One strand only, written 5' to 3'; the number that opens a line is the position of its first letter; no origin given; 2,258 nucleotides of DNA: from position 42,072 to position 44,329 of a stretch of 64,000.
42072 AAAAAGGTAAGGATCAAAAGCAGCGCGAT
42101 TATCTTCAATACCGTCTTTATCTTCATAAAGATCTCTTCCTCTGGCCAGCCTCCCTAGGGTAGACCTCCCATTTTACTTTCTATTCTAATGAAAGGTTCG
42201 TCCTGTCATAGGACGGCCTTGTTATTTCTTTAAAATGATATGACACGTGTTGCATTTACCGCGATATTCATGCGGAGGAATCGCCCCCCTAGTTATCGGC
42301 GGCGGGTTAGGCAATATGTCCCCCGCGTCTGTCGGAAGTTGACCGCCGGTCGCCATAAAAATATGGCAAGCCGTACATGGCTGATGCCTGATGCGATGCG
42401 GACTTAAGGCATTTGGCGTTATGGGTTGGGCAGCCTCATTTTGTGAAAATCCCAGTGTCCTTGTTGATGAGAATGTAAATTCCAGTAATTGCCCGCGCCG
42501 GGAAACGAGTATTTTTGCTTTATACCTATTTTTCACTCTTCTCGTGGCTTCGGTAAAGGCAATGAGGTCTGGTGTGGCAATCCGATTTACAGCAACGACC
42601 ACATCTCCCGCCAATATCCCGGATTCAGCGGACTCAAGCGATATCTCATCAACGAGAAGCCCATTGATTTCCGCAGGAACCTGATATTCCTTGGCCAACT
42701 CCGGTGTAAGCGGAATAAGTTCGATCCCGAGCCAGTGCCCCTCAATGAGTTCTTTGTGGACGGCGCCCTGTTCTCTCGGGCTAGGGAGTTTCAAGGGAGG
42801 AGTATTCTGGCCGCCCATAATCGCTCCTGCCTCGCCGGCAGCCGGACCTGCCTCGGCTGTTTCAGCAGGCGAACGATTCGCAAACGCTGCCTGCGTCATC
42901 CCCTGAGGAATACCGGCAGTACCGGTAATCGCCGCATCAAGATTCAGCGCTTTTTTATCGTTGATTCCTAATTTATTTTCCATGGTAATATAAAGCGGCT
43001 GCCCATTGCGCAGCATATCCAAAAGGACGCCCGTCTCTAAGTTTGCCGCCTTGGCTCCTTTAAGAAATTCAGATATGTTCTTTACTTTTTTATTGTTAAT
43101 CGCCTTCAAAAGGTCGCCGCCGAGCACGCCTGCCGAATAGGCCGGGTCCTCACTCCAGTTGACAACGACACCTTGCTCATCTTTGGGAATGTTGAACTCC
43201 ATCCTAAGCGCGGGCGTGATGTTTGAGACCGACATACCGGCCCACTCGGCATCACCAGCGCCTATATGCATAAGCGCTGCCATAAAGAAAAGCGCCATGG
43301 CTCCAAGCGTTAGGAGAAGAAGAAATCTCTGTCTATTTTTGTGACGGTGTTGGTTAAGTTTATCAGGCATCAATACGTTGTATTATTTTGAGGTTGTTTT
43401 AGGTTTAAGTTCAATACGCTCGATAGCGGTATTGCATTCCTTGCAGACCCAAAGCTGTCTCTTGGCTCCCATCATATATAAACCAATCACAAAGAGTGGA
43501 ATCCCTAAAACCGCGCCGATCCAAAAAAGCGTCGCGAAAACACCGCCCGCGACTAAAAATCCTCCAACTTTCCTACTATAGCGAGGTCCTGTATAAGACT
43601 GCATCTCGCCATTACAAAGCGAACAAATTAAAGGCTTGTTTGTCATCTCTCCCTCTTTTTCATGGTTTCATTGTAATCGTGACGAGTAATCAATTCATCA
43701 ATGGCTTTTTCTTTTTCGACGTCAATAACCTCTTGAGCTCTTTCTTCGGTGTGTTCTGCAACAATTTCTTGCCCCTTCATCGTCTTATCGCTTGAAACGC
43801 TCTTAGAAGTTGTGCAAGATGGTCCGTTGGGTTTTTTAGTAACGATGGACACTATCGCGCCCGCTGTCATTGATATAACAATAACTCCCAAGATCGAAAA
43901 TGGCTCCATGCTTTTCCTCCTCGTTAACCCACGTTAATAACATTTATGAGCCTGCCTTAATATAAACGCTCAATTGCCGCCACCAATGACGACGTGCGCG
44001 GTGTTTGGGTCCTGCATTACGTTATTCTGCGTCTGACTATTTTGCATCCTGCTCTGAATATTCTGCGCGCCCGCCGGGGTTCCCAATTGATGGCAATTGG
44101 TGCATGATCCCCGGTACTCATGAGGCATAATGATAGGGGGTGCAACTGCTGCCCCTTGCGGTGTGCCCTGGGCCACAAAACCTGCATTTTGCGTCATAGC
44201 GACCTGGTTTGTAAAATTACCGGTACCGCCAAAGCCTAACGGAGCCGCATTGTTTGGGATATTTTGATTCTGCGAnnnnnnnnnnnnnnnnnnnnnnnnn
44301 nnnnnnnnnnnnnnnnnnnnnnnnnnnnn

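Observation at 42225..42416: Two magnetochrome-like P-x-H-x5-6-CXXCH motifs at the C-terminus of a double-PDZ protein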

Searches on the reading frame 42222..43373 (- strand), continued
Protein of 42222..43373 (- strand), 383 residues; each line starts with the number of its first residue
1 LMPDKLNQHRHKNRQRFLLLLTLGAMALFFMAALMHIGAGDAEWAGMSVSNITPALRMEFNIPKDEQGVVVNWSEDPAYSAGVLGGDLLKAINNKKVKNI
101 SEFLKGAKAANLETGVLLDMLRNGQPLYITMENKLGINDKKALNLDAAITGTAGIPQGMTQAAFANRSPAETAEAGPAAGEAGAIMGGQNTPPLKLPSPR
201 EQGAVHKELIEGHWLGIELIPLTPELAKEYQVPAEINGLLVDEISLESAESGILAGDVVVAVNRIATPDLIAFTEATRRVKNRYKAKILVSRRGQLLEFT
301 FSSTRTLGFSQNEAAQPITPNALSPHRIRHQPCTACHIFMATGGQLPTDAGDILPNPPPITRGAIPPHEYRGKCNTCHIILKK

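Call 23: find_encoding_contigs(protein=P0001, flank=10000, max_places=3)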
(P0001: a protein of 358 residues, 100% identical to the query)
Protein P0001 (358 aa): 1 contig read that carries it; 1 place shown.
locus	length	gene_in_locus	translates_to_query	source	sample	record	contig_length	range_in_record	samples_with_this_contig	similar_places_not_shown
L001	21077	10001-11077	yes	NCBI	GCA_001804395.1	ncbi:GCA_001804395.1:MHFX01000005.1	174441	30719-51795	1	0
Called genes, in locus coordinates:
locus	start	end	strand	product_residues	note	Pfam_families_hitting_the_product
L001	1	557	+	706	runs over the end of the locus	PF00122:E1-E2_ATPase, PF00702:Hydrolase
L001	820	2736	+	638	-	PF05226:CHASE2, PF07228:SpoIIE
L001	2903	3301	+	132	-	PF13581:HATPase_c_2, PF02518:HATPase_c (weak)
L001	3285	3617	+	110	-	PF01740:STAS, PF13466:STAS_2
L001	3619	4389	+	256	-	PF07885:Ion_trans_2 (weak)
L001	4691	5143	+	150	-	PF12728:HTH_17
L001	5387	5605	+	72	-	-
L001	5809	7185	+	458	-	PF00089:Trypsin, PF13365:Trypsin_2, PF13180:PDZ_2, PF17820:PDZ_6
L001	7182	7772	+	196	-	-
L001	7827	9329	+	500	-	PF08274:Zn_Ribbon_YjdM (faint), PF18509:MCR (faint)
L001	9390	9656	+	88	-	-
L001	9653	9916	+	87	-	-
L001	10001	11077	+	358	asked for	PF12812:PDZ_1 (faint), PF13180:PDZ_2 (faint), PF17820:PDZ_6 (faint), PF18509:MCR (weak)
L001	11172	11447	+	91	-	-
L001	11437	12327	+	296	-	PF01545:Cation_efflux, PF16916:ZT_dimer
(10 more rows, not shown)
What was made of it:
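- The window is MHFX01000005.1 (call 23).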

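Call 47: find_related_loci(query=A1, collection=genome_contigs, flank=10000)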
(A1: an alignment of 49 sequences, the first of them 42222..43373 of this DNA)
Query A1 (383 aa) in genome_contigs; peptide patterns used: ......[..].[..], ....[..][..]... (x = any residue, [..] = any of these).
134 stretches matched a pattern; 33 encode a relative of the query (tblastn E <= 1e-3); 33 distinct loci.
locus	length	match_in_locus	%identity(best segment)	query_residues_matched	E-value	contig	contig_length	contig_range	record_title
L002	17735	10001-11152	70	1-378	0e+0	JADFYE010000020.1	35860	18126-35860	MAG: Candidatus Omnitrophota bacterium isolate nDJH6bin14 nDJH6_bin14_NODE_20_length_35860_cov_5.461366, whole genome sh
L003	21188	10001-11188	69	2-383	2e-180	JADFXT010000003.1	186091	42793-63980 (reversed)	MAG: Candidatus Omnitrophota bacterium isolate nDJH15bin6 nDJH15_bin6_NODE_3_length_186091_cov_6.189106, whole genome sh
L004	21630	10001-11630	70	5-383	1e-178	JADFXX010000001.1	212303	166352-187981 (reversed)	MAG: Candidatus Omnitrophota bacterium isolate nDJH2bin18 nDJH2_bin18_NODE_1_length_212303_cov_49.092258, whole genome s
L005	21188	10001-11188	66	1-383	1e-176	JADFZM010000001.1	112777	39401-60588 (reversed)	MAG: Candidatus Omnitrophota bacterium isolate nHLHbin2 nHLH_bin2_NODE_1_length_112777_cov_11.298682, whole genome shotg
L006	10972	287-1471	67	1-382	3e-176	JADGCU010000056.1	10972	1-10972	MAG: Candidatus Omnitrophota bacterium isolate nXXbin4 nXX_bin4_NODE_754_length_10972_cov_6.661262, whole genome shotgun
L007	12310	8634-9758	68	5-383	1e-174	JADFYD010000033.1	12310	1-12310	MAG: Candidatus Omnitrophota bacterium isolate nDJH6bin13 nDJH6_bin13_NODE_33_length_12310_cov_1.038332, whole genome sh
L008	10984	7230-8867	68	5-383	1e-173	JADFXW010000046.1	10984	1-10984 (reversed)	MAG: Candidatus Omnitrophota bacterium isolate nDJH2bin13 nDJH2_bin13_NODE_46_length_10984_cov_2.515336, whole genome sh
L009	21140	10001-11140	70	5-383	6e-173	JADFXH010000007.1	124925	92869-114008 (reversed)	MAG: Candidatus Omnitrophota bacterium isolate nDJH13bin20 nDJH13_bin20_NODE_7_length_124925_cov_11.140395, whole genome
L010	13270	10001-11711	68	1-383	3e-171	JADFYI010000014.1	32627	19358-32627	MAG: Candidatus Omnitrophota bacterium isolate nDJH6bin28 nDJH6_bin28_NODE_944_length_32627_cov_6.188536, whole genome s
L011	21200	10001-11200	66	2-382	2e-170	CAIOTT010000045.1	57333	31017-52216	MAG: Candidatus Omnitrophica bacterium isolate Ki2-D4_bin-0675 genome assembly, contig: bin-0675:45/74, whole genome sho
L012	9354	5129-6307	62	2-382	2e-168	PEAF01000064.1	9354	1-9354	MAG: Candidatus Omnitrophota bacterium isolate MBPbin6 scaffold458, whole genome shotgun sequence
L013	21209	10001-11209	64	1-382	2e-165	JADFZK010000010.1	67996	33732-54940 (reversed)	MAG: Candidatus Omnitrophota bacterium isolate nHGRbin18 nHGR_bin18_NODE_147_length_67996_cov_10.031262, whole genome sh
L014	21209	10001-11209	63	1-383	9e-171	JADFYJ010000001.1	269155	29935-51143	MAG: Candidatus Omnitrophota bacterium isolate nDJH6bin5 nDJH6_bin5_NODE_1_length_269155_cov_9.477724, whole genome shot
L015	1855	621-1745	61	1-382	8e-169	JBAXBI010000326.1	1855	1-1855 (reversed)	MAG: Candidatus Omnitrophota bacterium isolate ELA163 MAG163_326, whole genome shotgun sequence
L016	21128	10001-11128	62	1-382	7e-155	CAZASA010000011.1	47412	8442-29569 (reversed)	MAG TPA_asm: uncultured Planctomycetales bacterium isolate binchicken_co241_31 genome assembly, contig: NODE_663_length_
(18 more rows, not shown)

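Call 54: predict_structure(alignment_id=A1)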
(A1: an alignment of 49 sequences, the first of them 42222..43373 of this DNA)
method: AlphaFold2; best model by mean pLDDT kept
length: 383 residues; sequences in the alignment: 49
mean_pLDDT: 69.5   pTM: 0.40
mean pLDDT of the five models: 69.5, 68.9, 67.9, 67.7, 67.5
residues with pLDDT >= 90: 146; 70-90: 74; 50-70: 17; < 50: 146
segments of 3 or more residues with pLDDT < 50: 142-212, 310-383
pLDDT, mean of each block of 10 residues (from residue 1): 77 96 96 70 94 89 95 91 95 97 96 95 94 67 46 39 31 36 41 43 42 69 90 94 75 91 93 85 90 95 72 39 41 39 38 36 40 37 30
secondary structure, 60 per line:
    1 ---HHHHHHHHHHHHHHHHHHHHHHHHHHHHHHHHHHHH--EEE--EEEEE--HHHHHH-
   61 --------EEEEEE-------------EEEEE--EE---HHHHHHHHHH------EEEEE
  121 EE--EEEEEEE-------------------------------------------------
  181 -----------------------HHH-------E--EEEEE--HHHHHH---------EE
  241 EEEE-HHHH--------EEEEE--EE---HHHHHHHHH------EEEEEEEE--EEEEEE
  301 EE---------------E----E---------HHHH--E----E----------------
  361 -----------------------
elements in order: H4-39 E42-44 E47-51 H54-59 E69-74 E88-92 H100-109 E116-122 E125-131 E217-221 H224-229 E239-244 H246-249 E258-262 H270-278 E285-292 E295-302 H333-336
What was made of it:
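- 43257..43364 (-): N-terminal helix with the single membrane-spanning segment (hydrophobic core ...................), preceded by basic residues KNRQR. Predicted N-in, so the rest of the protein is periplasmic or in the magnetosome lumen. AF2 helix 4-39 (call 54).
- Closest known: MamP of the magnetotactic ovoid bacterium MO-1. Different: About 110 aa longer, because of an additional membrane-proximal PDZ (residues 42-131) and a roughly 70-residue Ala/Gly/Glu/Pro-rich linker (call 54).
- Checked: AlphaFold2 gives two PDZ folds with pLDDT above 90, at residues 42-131 and 217-302 (call 54).
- AlphaFold2 models the haem region only at pLDDT below 50, so the magnetochrome fold itself is not confirmed structurally (call 54).
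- Tried and rejected: It could not test the magnetochrome fold and supports only the two PDZ folds and the TM helix (call 54).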

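Call 57: fold_search(model_id=the predicted structure, library=pdb)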
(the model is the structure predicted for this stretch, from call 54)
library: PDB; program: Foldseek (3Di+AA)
matches with E <= 10: 811; with E <= 0.001: 97
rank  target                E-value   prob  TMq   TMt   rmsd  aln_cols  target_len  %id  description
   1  4jj3_B                3.2e-11  1.00  0.26  0.53  14.5       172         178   42  Crystal structure of MamP soaked with iron(II) (released 2013-10-09)
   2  4jj0_A                7.8e-11  1.00  0.26  0.52  14.5       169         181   42  Crystal structure of MamP (released 2013-10-09)
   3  4jj0_B                1.5e-10  1.00  0.26  0.52  14.5       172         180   42  Crystal structure of MamP (released 2013-10-09)
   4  3pv3_B                2.0e-10  1.00  0.22  0.22  14.5       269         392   16  Structure of Legionella fallonii DegQ (S193A variant) (released 2011-06-15)
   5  4ynn_B                3.4e-10  1.00  0.22  0.21  14.5       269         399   16  Structure of Legionella pneumophila DegQ (S190A variant) (released 2015-06-24)
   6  4ynn_A                4.1e-10  1.00  0.23  0.22  14.7       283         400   16  Structure of Legionella pneumophila DegQ (S190A variant) (released 2015-06-24)
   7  3pv3_D                7.0e-10  1.00  0.22  0.22  14.3       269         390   16  Structure of Legionella fallonii DegQ (S193A variant) (released 2011-06-15)
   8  3pv5_C                9.4e-10  1.00  0.22  0.22  14.9       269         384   17  Structure of Legionella fallonii DegQ (N189G/P190G variant) (released 2011-06-15)
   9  3pv5_D                1.1e-09  1.00  0.22  0.23  14.6       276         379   16  Structure of Legionella fallonii DegQ (N189G/P190G variant) (released 2011-06-15)
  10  3pv3_A                1.2e-09  1.00  0.22  0.22  14.5       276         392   16  Structure of Legionella fallonii DegQ (S193A variant) (released 2011-06-15)
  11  3pv2_D                2.4e-09  1.00  0.22  0.22  14.5       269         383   17  Structure of Legionella fallonii DegQ (wt) (released 2011-06-15)
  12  3pv5_B                2.4e-09  1.00  0.22  0.22  14.4       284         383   16  Structure of Legionella fallonii DegQ (N189G/P190G variant) (released 2011-06-15)
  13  3pv2_C                3.3e-09  1.00  0.22  0.22  14.8       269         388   17  Structure of Legionella fallonii DegQ (wt) (released 2011-06-15)
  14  3pv2_A                5.3e-09  1.00  0.22  0.22  14.3       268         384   16  Structure of Legionella fallonii DegQ (wt) (released 2011-06-15)
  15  3pv2_B                6.0e-09  1.00  0.22  0.22  14.4       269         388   16  Structure of Legionella fallonii DegQ (wt) (released 2011-06-15)
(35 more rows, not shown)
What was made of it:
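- On MamP: The Foldseek top hit is 4JJ3_B at E 3.2e-11 and 42% identity (call 57).
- Foldseek top hits are 4JJ3/4JJ0 at E 3e-11 and 42% identity (call 57).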

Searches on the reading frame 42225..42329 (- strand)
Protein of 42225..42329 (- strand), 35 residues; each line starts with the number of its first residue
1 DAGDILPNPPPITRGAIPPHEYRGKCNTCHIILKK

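Call 59: search_protein_families(library=pfam, proteins=[window:42225-42329:-], max_evalue=10)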
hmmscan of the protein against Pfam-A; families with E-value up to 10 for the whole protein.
seq(35 aa): 1 family
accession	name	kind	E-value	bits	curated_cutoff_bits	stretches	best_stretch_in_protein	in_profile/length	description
PF18509.6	MCR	-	1.2e-08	34.8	30.4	1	10-34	1-28/30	Magnetochrome domain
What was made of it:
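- MCR1 alone is sub-threshold for Pfam MCR (call 59).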

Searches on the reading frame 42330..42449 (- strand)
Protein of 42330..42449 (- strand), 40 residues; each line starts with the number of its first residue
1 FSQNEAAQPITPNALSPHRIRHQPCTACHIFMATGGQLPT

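Call 59: search_protein_families(library=pfam, proteins=[window:42330-42449:-], max_evalue=10)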
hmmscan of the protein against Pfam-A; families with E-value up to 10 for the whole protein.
seq(40 aa): 1 family
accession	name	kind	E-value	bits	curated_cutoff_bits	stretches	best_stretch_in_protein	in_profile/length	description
PF18509.6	MCR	-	0.00033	20.6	30.4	1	9-32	2-27/30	Magnetochrome domain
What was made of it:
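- MCR1 scored alone is below Pfam's cutoff, at 20.6 bits (call 59).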

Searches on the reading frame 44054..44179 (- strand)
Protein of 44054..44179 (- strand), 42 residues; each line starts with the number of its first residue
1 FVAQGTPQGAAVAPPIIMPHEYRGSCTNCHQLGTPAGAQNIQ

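Call 59: search_protein_families(library=pfam, proteins=[window:44054-44179:-], max_evalue=10)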
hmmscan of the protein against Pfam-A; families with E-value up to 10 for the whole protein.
seq(42 aa): 1 family
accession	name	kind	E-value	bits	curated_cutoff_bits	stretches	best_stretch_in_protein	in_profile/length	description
PF18509.6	MCR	-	8.4e-07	28.9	30.4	1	14-34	5-28/30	Magnetochrome domain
